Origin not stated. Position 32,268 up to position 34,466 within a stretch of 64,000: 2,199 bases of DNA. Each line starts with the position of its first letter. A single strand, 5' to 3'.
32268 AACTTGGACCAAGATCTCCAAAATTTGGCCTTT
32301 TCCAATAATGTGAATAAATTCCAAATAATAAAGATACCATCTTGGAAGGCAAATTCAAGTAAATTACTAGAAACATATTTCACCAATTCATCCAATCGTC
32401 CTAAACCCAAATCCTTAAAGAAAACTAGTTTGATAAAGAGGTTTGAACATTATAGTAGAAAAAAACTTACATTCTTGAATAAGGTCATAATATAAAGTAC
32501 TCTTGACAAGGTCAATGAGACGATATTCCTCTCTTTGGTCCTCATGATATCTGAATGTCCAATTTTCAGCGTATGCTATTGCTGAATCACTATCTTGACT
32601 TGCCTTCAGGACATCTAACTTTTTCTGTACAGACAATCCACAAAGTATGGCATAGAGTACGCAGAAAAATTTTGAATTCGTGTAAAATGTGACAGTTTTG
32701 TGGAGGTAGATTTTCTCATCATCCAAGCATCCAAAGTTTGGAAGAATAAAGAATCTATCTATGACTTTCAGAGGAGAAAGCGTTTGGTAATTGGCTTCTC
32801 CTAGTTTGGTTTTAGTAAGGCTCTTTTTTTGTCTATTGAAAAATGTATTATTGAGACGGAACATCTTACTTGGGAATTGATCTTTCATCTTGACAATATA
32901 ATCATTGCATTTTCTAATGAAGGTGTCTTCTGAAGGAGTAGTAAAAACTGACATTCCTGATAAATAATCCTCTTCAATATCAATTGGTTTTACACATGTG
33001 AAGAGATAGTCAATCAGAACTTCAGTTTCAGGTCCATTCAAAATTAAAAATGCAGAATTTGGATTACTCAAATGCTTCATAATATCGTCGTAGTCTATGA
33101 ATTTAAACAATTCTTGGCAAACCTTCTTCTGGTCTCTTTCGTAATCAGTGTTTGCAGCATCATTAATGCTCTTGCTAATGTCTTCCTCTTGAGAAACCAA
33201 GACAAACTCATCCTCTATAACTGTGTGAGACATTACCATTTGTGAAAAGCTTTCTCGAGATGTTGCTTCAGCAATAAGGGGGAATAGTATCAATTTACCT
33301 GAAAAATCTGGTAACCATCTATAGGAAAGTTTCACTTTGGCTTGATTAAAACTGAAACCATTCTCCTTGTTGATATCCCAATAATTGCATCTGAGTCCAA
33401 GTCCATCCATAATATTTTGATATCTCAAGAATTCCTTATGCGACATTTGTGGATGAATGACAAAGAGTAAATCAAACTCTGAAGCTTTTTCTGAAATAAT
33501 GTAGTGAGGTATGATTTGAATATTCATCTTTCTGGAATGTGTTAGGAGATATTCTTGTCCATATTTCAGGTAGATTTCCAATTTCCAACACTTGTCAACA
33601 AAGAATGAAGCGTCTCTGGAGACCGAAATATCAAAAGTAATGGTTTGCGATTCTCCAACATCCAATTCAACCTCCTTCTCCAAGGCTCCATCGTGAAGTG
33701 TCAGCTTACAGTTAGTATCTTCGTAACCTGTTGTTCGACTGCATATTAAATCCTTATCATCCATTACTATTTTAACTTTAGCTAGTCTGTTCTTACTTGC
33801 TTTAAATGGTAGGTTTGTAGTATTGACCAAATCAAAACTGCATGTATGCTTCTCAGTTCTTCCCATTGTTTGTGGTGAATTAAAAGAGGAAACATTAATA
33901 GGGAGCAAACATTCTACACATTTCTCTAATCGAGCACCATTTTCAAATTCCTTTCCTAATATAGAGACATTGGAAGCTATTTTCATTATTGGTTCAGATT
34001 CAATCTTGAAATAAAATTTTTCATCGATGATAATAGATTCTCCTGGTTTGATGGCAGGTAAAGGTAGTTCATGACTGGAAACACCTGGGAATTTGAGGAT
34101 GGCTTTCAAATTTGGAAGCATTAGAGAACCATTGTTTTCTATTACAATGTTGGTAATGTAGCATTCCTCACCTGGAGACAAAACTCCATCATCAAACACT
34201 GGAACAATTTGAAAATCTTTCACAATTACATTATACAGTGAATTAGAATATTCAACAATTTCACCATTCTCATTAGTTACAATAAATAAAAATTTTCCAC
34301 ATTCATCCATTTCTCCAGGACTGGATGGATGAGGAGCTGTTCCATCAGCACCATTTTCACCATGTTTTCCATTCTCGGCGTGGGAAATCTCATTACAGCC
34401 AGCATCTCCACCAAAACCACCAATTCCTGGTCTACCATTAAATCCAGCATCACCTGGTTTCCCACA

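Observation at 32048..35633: Seven-exon gene encoding a collagen-like / Gly-rich repeat protein with a large unrecognised C-terminal domain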

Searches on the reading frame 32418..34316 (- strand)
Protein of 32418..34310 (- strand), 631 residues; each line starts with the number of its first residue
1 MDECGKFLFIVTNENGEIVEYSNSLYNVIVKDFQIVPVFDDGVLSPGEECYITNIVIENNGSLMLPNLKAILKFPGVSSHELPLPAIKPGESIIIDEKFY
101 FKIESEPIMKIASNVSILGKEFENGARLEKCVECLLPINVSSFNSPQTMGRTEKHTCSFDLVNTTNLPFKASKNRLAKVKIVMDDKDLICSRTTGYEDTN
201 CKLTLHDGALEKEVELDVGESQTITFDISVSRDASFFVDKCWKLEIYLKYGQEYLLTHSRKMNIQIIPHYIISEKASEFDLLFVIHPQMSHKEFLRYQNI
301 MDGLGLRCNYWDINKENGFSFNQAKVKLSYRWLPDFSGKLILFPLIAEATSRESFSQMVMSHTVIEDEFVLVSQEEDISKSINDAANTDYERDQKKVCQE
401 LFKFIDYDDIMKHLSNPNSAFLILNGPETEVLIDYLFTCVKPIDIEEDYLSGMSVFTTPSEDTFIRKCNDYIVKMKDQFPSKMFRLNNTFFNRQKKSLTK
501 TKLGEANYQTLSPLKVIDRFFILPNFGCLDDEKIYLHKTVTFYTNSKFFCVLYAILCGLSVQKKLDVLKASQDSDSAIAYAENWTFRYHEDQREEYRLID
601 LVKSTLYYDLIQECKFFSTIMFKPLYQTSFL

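Call 22: search_solved_structures(query=A3, max_evalue=1)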
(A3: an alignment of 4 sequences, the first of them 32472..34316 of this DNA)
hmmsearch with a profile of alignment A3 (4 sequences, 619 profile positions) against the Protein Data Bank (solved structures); distinct sequences matched with E-value up to 1: 0.

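Call 33: search_protein_representatives(alignment_id=A3)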
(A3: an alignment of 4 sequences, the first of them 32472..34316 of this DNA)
Query: 4 sequences, 619 profile positions. Proteins with E-value up to 0.001 (for the whole library): 235; up to 1e-10: 117; up to 1e-30: 18. The best 150 are listed.
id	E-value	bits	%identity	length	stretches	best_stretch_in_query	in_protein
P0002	7.8e-295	995.9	-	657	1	120-619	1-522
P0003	1.5e-229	780.3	-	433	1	95-526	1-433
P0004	3.4e-152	524.7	-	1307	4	369-619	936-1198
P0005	9.6e-70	252.4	-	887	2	9-353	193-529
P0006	7.8e-59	216.4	-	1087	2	5-384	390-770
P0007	1.4e-52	195.7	-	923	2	21-349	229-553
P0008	3.2e-50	187.9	-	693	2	21-350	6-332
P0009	6.7e-43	163.7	-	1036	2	5-348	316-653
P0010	7.7e-42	160.2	-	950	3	5-353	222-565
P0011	3.2e-41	158.2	-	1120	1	6-578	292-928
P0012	1.3e-39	152.9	-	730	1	5-618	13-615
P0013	2.9e-39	151.7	-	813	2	6-363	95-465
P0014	3.8e-37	144.7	-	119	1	529-619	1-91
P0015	9.3e-37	143.4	-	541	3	111-352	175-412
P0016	8.7e-36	140.2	-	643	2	54-350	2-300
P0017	1.0e-32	130.1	-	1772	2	6-370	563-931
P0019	1.7e-32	129.3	-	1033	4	9-318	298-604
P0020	2.3e-29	119.0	-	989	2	17-352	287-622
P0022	2.0e-28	115.9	-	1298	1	7-348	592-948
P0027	4.0e-27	111.6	-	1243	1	5-348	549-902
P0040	3.7e-22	95.2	-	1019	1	5-381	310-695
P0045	7.1e-21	91.0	-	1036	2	7-368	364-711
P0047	1.2e-20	90.3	-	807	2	218-355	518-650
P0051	4.7e-20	88.2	-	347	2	259-349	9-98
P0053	1.4e-19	86.7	-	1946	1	2-350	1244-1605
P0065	2.2e-17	79.5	-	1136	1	2-380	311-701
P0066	4.4e-17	78.4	-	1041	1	5-356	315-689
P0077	2.9e-15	72.4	-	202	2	259-370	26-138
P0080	6.3e-15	71.3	-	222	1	260-372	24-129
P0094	8.3e-13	64.3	-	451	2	260-408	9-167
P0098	2.9e-12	62.5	-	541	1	213-349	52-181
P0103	8.0e-12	61.1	-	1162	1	5-347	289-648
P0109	2.0e-11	59.8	-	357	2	273-387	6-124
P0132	1.8e-09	53.3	-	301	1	240-348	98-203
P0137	4.5e-09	52.0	-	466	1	250-348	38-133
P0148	2.9e-08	49.3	-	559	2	219-364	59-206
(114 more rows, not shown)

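Call 35: list_cluster_members(proteins=[P0004, P0005, P0006, P0011, P0012, P0017, P0022, P0053, P0009, P0027])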
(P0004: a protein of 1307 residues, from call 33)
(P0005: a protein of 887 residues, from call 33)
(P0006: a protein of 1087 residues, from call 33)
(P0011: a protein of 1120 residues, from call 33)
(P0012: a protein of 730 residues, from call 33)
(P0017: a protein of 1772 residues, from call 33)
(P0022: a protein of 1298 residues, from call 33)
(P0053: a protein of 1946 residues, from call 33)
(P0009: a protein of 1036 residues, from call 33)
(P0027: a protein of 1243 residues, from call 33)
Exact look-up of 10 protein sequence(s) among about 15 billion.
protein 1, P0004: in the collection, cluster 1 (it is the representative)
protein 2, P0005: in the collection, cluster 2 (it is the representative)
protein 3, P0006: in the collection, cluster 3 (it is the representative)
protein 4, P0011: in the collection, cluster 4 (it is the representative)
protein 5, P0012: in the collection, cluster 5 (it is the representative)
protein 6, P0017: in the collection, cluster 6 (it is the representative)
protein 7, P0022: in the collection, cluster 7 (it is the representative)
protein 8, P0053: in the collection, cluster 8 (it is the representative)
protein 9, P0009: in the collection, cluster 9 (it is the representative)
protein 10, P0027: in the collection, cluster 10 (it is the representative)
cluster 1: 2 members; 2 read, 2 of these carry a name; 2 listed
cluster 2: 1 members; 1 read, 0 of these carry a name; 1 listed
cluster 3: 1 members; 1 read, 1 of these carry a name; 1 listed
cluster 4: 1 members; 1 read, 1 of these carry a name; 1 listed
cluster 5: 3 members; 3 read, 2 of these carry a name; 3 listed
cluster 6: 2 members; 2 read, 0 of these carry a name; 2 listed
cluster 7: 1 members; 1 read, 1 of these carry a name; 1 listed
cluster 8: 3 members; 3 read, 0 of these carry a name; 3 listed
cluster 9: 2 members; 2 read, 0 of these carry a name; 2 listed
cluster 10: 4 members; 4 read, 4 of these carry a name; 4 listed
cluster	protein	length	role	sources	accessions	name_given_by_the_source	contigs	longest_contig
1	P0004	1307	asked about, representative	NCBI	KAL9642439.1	hypothetical protein ABK040_014281 [Willaertia magna]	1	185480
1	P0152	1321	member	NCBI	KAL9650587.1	hypothetical protein ABK040_004803 [Willaertia magna]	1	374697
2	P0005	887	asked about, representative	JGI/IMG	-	-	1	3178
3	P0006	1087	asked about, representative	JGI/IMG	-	hypothetical protein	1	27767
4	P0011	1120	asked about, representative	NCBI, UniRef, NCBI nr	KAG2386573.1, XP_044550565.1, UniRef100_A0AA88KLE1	hypothetical protein C9374_002317 [Naegleria lovaniensis] | DUF7932 domain-containing protein n=1 Tax=Naegleria lovaniensis TaxID=51637 ... | uncharacterized protein C9374_002317 [Naegleria lovaniensis]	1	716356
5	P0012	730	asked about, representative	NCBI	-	-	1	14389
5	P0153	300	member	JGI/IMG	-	hypothetical protein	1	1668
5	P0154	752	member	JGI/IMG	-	hypothetical protein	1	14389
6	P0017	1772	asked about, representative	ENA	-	-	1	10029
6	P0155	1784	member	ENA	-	-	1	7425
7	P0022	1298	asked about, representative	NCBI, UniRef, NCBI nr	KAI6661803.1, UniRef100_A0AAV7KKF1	hypothetical protein LOD99_9810 [Oopsacas minuta] | DUF7932 domain-containing protein n=1 Tax=Oopsacas minuta TaxID=111878 ...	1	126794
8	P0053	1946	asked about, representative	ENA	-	-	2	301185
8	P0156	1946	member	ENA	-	-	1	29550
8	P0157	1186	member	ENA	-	-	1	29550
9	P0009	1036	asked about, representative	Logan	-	-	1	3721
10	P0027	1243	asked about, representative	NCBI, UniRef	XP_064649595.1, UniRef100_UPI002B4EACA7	uncharacterized protein LOC135501411 isoform X2 [Lineus longissimus] | uncharacterized protein LOC135501411 isoform X2 n=1 Tax=Lineus longissimus TaxID=88925 ...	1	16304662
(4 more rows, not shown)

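Call 44: predict_structure(alignment_id=A5)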
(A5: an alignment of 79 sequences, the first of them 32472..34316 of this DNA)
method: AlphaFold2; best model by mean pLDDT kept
length: 615 residues; sequences in the alignment: 79
mean_pLDDT: 90.0   pTM: 0.82
mean pLDDT of the five models: 90.0, 89.8, 89.1, 89.0, 88.8
residues with pLDDT >= 90: 479; 70-90: 81; 50-70: 33; < 50: 22
segments of 3 or more residues with pLDDT < 50: 1-3, 362-378
pLDDT, mean of each block of 10 residues (from residue 1): 62 93 93 97 95 98 95 95 97 98 95 95 83 97 96 96 97 88 97 77 80 95 96 94 97 94 96 91 96 94 94 95 95 93 91 55 45 43 63 92 95 96 96 95 97 90 96 97 95 96 97 94 90 82 92 96 96 82 86 90 95 89
secondary structure, 60 per line:
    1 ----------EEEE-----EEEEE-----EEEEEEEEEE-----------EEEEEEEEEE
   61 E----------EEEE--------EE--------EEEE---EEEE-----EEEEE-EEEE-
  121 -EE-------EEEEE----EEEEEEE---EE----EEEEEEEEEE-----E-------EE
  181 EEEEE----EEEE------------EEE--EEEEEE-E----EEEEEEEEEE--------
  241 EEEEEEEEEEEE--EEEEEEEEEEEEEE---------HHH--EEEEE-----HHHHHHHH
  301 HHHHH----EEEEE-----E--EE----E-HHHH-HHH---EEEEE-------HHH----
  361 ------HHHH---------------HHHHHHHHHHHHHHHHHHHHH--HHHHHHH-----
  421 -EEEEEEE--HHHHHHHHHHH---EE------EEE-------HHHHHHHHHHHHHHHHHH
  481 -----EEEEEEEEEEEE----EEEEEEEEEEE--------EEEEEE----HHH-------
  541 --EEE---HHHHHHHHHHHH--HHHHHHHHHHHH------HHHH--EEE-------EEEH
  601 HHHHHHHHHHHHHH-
elements in order: E11-14 E20-24 E30-39 E51-61 E72-75 E94-97 E101-104 E110-114 E116-119 E131-135 E140-146 E156-165 E179-185 E190-193 E206-208 E211-216 E223-232 E241-252 E255-268 E283-287 H293-305 E310-314 H331-334 E342-346 H367-370 H386-406 H409-415 E422-428 H431-441 E453-455 H463-480 E486-497 E502-512 E521-526 E543-545 H549-560 H563-574 H581-584 E587-589 E597-599 H600-614

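Call 56: search_protein_families(library=pfam, max_evalue=0.01, proteins=[P0051, P0094, P0109, P0137, P0148, P0077, P0080, P0132, P0098, P0047])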
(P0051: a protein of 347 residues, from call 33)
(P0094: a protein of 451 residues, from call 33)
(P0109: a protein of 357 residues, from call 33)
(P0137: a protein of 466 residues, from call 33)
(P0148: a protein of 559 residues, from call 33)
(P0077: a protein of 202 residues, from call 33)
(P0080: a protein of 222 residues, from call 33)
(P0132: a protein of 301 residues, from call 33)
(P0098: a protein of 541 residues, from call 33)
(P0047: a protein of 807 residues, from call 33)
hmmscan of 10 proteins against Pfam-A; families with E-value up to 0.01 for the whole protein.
P0051 (347 aa): 0 families

P0094 (451 aa): 0 families

P0109 (357 aa): 0 families

P0137 (466 aa): 0 families

P0148 (559 aa): 0 families

P0077 (202 aa): 0 families

P0080 (222 aa): 0 families

P0132 (301 aa): 0 families

P0098 (541 aa): 0 families

P0047 (807 aa): 2 families
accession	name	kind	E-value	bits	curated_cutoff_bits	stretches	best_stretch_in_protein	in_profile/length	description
PF25560.1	DUF7932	-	7.3e-18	65.7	27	1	315-445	3-130/130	Domain of unknown function (DUF7932)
PF01391.23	Collagen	-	0.0031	17.7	27.2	1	260-291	27-58/60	Collagen triple helix repeat (20 copies)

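Call 66: search_protein_families(library=padloc, max_evalue=1, proteins=[P0011, P0022, P0027, P0006, P0005])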
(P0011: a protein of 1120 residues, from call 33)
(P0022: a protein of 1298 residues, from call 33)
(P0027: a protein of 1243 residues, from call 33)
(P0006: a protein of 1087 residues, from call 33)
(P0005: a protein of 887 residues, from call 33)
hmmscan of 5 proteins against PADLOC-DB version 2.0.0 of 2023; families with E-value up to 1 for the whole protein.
P0011 (1120 aa): 0 families

P0022 (1298 aa): 0 families

P0027 (1243 aa): 1 family
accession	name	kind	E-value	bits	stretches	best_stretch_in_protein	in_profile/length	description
PDLC04431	PDC-M12B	-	0.012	13.3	1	17-99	24-109/271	-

P0006 (1087 aa): 0 families

P0005 (887 aa): 0 families

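Call 74: list_cluster_members(proteins=[P0040, P0065, P0103, P0007, P0010, P0013, P0019, P0020, P0045, P0066])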
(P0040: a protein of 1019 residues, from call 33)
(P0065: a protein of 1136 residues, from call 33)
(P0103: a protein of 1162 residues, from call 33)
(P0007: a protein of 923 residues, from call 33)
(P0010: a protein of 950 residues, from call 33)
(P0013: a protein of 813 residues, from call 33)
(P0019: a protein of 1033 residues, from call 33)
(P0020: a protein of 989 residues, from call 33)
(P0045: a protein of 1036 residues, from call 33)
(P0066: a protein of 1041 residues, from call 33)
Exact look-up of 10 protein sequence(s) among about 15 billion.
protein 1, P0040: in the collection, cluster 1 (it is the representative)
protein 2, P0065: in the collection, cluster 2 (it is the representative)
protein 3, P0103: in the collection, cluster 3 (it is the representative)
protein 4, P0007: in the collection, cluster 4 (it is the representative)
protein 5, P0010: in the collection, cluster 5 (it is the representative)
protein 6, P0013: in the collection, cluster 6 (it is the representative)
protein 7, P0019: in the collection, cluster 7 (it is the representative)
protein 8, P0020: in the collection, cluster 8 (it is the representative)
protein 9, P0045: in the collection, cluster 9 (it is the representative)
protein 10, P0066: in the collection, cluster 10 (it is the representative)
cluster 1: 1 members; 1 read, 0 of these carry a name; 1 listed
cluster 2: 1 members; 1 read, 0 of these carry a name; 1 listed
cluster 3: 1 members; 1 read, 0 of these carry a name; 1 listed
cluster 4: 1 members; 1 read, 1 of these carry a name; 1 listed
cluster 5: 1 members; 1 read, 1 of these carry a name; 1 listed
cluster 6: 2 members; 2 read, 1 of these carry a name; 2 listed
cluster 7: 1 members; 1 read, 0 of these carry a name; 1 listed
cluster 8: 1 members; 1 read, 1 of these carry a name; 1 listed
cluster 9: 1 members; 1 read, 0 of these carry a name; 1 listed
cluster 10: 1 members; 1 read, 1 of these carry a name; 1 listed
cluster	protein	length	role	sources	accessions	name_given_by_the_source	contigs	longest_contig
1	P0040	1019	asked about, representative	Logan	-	-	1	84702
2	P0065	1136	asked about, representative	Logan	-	-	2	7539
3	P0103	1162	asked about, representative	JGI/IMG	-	-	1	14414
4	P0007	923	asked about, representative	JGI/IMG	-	hypothetical protein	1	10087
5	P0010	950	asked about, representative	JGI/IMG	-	hypothetical protein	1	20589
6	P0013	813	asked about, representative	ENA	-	-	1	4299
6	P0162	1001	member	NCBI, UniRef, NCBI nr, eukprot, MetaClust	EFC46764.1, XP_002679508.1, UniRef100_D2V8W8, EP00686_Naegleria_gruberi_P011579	predicted protein [Naegleria gruberi] | Predicted protein n=1 Tax=Naegleria gruberi TaxID=5762 RepID=D2V8W8_NAEGR | uncharacterized protein NAEGRDRAFT_79042 [Naegleria gruberi]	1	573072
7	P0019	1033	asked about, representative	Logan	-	-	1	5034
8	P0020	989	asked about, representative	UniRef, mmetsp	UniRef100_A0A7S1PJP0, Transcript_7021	DUF7932 domain-containing protein n=1 Tax=Percolomonas cosmopolitus TaxID=63605 ... | Transcript_7021/g.26277 ORF Transcript_7021/g.26277 Transcript_7021/m.26277 type:complete ...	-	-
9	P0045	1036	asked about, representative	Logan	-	-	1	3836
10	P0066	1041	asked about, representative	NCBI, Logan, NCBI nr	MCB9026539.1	MAG: hypothetical protein H6625_09505 [Bdellovibrionaceae bacterium] | hypothetical protein [Pseudobdellovibrionaceae bacterium]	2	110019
